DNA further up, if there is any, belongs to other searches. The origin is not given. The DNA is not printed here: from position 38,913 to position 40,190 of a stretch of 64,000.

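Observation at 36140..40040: TIGR02147-family protein co-transcribed with a small Cys-rich lipoprotein and an 871-aa lipoprotein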

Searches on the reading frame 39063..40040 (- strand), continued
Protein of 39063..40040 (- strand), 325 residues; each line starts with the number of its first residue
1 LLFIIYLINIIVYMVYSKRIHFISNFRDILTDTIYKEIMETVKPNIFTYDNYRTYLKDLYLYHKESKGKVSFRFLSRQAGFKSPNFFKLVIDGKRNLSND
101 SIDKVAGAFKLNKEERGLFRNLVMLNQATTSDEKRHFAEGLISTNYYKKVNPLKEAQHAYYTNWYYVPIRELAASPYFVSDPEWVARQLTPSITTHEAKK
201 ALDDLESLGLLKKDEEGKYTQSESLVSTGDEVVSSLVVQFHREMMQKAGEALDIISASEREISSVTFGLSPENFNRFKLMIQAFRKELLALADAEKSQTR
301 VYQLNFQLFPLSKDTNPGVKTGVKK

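Call 74: search_protein_representatives(alignment_id=A2)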
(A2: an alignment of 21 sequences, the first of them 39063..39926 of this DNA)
Query: 21 sequences, 287 profile positions. Proteins with E-value up to 0.001 (for the whole library): 18156; up to 1e-10: 13282; up to 1e-30: 4740. The best 150 are listed.
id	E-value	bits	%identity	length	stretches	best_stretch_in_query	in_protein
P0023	8.4e-122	422.3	-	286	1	3-283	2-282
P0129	1.9e-116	404.8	-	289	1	1-286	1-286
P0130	1.3e-112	392.2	-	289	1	6-284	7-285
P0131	2.0e-111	388.3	-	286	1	3-283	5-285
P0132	4.4e-110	383.9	-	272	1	2-272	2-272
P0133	6.2e-110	383.4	-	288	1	5-279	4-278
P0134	3.2e-109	381.0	-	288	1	1-284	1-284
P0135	2.1e-107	375.1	-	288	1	7-284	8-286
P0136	2.8e-107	374.7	-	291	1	10-281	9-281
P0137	1.3e-105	369.2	-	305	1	5-280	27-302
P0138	1.5e-104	365.8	-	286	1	6-283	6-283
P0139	6.8e-104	363.6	-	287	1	4-285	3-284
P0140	3.0e-101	354.9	-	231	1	5-233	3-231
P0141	5.6e-101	354.0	-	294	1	1-280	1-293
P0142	1.3e-100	352.9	-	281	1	5-282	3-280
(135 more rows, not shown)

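Call 78: search_solved_structures(query=A4, max_evalue=5)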
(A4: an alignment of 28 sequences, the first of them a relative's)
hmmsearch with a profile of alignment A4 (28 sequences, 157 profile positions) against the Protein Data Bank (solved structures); distinct sequences matched with E-value up to 5: 1.
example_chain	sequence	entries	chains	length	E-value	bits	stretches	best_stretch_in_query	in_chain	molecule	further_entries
6fcg_A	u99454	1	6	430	0.84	12.9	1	1-40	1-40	Glycoside hydrolase, GH17 family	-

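Call 80: search_protein_families(library=padloc, proteins=[window:39063-39926:-], max_evalue=0.01)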
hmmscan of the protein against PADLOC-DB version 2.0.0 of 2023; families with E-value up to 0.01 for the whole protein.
window:39063-39926:- (287 aa): 0 families

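Call 81: search_protein_families(library=pfam, proteins=[L086:5618-6001:+], max_evalue=0.001)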
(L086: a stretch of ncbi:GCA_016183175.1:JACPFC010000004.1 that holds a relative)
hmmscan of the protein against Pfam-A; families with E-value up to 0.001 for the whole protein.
L086:5618-6001:+ (127 aa): 0 families
